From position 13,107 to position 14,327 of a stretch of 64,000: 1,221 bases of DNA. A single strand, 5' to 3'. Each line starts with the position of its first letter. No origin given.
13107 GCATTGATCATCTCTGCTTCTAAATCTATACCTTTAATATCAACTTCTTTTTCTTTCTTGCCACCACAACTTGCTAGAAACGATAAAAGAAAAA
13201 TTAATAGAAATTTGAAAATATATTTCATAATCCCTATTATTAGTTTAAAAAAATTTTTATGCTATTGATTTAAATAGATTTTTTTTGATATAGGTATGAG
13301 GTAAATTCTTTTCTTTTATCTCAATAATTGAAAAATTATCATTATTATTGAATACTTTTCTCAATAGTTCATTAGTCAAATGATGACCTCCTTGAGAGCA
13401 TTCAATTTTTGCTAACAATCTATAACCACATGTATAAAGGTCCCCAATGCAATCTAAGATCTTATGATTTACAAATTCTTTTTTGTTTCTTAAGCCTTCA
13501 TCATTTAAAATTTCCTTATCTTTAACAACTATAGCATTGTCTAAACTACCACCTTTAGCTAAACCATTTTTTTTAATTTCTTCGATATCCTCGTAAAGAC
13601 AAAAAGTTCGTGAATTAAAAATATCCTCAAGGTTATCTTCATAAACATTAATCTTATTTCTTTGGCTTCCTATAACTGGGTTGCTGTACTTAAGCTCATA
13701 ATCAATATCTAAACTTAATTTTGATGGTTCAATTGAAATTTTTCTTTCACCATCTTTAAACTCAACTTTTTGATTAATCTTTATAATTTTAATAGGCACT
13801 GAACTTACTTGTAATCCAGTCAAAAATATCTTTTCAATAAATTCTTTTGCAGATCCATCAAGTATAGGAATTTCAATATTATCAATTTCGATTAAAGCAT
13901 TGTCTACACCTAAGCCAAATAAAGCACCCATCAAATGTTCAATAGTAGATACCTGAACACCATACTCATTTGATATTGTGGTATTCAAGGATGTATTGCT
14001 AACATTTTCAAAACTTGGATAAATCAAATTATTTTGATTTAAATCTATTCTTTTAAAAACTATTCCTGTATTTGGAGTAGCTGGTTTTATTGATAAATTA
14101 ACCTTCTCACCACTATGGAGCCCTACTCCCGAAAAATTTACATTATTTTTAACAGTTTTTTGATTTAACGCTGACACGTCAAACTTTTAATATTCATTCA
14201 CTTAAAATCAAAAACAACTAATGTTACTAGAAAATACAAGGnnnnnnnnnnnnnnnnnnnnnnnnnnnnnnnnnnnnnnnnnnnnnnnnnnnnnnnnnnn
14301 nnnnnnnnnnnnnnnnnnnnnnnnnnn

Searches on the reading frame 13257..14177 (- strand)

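Call 3: search_protein_families(library=pfam, proteins=[window:13257-14177:-], max_evalue=1)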
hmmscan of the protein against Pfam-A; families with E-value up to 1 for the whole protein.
window:13257-14177:- (306 aa): 2 families
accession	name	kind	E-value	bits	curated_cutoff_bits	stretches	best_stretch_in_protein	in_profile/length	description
PF03331.19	LpxC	-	1.3e-94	317.1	27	1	6-276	1-267/268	UDP-3-O-acyl N-acetylglycosamine deacetylase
PF01384.25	PHO4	-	0.25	10.7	33.7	1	13-92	31-102/350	Phosphate transporter family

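Call 4: search_protein_families(library=ncbifam, proteins=[window:13257-14177:-], max_evalue=1)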
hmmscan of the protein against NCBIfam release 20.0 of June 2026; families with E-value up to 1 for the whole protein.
window:13257-14177:- (306 aa): 3 families
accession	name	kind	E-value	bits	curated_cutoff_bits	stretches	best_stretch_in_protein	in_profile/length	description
TIGR00325.1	lpxC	equivalog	3.9e-84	282.5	187.25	1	5-290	2-286/297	UDP-3-O-acyl-N-acetylglucosamine deacetylase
NF009667.0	PRK13188.1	equivalog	5.1e-70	236.4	465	2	4-226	3-225/464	bifunctional UDP-3-O-[3-hydroxymyristoyl] N-acetylglucosamine deacetylase/3-hydroxyacyl-ACP dehydratase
NF009666.0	PRK13187.1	equivalog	5.3e-39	134.1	423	1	4-288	9-303/305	UDP-3-O-acyl N-acetylglycosamine deacetylase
